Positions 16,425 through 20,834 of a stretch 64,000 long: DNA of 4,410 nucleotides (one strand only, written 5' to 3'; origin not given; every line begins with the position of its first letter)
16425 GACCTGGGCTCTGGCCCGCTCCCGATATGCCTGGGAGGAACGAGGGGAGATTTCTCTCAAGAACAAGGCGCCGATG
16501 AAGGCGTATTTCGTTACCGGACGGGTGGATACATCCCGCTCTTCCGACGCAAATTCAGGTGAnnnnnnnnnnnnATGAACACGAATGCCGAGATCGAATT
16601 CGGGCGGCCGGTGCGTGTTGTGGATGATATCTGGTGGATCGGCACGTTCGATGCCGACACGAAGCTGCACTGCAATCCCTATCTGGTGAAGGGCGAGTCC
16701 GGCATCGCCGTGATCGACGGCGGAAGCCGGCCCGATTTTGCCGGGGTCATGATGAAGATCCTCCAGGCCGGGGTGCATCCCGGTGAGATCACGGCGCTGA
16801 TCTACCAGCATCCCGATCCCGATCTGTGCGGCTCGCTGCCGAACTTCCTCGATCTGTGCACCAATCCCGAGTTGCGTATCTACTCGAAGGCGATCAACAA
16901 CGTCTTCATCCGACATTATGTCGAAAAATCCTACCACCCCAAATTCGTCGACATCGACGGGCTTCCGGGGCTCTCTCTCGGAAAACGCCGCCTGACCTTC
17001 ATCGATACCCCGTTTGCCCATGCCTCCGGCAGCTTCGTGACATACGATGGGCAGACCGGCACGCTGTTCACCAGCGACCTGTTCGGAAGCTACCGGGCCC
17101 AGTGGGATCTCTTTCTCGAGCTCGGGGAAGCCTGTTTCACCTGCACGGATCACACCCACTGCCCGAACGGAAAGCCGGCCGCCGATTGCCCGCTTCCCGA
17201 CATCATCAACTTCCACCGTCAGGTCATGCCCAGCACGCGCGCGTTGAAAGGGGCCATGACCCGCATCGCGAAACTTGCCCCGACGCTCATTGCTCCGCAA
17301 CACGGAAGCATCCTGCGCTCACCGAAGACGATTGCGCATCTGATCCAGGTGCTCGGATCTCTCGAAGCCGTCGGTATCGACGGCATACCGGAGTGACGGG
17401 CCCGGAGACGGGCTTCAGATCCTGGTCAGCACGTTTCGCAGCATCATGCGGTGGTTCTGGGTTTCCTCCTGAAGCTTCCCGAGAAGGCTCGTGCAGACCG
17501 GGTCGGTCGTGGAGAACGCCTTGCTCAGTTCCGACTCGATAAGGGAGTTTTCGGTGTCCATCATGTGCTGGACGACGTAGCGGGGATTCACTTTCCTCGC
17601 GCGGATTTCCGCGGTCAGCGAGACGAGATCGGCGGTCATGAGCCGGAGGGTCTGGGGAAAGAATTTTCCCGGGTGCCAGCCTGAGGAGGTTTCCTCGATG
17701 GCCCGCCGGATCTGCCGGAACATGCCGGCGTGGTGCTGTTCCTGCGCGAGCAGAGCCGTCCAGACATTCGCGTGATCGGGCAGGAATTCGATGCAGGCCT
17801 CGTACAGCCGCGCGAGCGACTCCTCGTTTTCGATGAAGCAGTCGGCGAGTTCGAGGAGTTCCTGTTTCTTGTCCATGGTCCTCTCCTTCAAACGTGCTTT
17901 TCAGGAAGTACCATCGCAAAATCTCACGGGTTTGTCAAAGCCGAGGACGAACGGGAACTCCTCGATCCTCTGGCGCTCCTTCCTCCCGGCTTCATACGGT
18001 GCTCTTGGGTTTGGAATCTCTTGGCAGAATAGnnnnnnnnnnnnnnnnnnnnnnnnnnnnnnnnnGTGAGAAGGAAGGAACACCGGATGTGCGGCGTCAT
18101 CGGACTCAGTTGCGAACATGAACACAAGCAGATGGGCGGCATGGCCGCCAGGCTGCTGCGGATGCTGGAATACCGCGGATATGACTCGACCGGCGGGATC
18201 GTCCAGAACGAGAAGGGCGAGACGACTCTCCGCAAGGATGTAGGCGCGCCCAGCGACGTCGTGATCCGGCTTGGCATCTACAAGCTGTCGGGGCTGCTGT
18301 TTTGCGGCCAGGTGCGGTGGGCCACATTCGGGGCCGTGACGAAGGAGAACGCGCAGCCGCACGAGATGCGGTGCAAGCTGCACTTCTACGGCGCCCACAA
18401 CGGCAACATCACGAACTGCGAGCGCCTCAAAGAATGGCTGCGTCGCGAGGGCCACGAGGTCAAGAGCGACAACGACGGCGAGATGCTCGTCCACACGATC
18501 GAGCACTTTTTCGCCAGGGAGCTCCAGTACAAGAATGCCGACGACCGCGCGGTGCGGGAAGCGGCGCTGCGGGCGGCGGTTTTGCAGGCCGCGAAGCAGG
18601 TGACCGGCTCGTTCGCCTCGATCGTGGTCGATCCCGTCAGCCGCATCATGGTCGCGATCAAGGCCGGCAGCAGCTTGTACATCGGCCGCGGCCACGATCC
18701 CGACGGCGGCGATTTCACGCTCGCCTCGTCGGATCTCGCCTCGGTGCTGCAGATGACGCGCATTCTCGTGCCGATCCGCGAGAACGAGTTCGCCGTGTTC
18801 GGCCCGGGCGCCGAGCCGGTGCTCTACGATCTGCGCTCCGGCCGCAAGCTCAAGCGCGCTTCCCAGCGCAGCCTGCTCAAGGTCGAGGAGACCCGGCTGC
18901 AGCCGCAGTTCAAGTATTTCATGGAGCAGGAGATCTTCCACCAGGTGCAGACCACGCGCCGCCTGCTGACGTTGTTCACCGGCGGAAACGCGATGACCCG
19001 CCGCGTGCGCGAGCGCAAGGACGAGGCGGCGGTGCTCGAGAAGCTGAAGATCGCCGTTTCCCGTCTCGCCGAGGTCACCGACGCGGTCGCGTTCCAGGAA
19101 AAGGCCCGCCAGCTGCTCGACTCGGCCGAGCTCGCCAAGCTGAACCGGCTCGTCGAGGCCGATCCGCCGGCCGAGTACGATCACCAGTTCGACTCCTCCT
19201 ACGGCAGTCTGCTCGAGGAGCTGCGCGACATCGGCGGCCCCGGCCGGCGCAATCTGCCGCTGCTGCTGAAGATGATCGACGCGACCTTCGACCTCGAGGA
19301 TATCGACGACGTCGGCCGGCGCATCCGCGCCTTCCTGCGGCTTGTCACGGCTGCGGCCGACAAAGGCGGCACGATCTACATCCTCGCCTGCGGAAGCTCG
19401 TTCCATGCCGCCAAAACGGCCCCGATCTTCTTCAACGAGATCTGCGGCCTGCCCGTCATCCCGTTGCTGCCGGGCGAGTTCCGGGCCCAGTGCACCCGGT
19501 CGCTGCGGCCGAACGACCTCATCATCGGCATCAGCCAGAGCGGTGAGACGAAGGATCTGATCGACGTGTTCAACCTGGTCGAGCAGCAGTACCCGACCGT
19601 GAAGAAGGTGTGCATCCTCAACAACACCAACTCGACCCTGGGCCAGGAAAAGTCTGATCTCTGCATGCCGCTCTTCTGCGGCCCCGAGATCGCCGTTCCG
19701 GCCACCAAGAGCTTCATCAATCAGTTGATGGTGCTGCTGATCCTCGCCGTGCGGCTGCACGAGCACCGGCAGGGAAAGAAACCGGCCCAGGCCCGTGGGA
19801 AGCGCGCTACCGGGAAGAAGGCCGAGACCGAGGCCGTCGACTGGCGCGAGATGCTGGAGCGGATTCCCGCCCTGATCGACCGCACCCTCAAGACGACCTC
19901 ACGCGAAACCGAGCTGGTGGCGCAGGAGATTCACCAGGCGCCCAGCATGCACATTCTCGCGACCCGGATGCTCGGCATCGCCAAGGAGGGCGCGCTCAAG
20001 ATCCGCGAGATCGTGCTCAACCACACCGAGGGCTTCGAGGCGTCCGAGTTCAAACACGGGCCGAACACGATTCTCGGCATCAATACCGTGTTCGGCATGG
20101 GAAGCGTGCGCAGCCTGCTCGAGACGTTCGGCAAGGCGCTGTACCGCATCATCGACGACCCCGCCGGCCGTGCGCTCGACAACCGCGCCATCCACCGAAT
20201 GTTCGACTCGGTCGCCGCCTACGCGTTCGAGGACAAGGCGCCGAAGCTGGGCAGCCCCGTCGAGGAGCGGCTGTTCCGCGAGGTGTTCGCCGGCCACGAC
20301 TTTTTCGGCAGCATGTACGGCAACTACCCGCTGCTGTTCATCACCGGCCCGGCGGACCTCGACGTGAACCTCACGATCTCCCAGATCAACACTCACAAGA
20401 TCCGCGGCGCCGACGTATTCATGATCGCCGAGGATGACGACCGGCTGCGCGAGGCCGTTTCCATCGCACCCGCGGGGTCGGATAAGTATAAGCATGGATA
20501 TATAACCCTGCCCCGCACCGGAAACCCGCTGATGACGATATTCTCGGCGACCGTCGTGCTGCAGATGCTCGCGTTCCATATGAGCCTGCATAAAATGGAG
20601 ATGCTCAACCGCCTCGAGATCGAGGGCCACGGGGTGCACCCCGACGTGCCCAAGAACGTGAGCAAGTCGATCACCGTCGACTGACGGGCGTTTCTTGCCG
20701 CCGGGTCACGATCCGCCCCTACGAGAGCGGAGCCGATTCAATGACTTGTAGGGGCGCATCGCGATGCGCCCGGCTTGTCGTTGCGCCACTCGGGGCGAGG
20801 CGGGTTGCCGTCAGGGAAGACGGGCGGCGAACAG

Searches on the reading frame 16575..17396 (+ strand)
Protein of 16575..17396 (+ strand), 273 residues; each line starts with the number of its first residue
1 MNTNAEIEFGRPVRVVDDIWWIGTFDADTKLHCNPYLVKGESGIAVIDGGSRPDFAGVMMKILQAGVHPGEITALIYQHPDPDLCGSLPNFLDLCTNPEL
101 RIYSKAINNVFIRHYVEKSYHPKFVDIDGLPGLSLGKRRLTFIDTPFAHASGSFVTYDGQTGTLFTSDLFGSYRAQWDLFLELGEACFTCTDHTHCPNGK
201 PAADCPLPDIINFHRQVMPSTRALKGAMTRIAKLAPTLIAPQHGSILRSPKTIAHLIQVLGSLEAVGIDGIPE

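Call 41: search_protein_families(library=pfam, proteins=[window:16575-17396:+], max_evalue=0.0001)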
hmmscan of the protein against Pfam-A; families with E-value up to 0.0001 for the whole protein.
window:16575-17396:+ (273 aa): 2 families
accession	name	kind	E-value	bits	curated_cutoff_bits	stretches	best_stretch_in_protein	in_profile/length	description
PF19583.5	ODP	-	2.4e-44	152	27.2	1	31-244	1-194/194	ODP family beta lactamase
PF00753.33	Lactamase_B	-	2.6e-12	47.6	22.7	1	30-243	3-196/196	Metallo-beta-lactamase superfamily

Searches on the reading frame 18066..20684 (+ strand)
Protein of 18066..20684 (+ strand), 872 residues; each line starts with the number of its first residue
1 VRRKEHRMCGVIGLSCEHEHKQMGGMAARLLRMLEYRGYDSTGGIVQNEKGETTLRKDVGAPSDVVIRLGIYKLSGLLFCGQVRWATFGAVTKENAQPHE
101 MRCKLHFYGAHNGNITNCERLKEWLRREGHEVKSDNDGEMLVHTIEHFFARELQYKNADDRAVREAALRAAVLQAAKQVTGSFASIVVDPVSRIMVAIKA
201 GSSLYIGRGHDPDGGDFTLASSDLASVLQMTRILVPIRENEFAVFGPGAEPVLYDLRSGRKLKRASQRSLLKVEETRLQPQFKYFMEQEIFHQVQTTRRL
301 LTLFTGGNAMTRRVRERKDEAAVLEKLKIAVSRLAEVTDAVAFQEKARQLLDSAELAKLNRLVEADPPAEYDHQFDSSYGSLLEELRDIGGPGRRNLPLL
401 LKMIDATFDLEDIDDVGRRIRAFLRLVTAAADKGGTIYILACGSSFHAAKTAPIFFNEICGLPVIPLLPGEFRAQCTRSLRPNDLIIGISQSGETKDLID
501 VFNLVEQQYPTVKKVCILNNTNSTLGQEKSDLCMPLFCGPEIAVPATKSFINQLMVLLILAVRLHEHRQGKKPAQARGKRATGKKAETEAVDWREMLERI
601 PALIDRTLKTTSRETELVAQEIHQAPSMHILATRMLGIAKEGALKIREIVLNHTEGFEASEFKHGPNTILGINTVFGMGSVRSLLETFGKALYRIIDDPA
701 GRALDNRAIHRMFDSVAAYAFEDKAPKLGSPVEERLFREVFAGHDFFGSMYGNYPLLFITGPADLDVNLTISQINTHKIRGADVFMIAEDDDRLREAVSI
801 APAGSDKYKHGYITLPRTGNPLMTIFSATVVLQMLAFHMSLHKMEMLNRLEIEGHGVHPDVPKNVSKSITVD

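Call 41: search_protein_families(library=pfam, proteins=[window:18066-20684:+], max_evalue=0.0001)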
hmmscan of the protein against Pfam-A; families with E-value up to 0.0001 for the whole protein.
window:18066-20684:+ (872 aa): 3 families
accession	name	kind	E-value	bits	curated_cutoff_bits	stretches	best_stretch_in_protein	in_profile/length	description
PF01380.27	SIS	-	8e-24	84.3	25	1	436-562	7-130/131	SIS domain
PF13522.11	GATase_6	-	2.9e-09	37.5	27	1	80-147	14-79/130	Glutamine amidotransferase domain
PF13537.11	GATase_7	-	1.7e-07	31.7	25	1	93-221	10-116/123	Glutamine amidotransferase domain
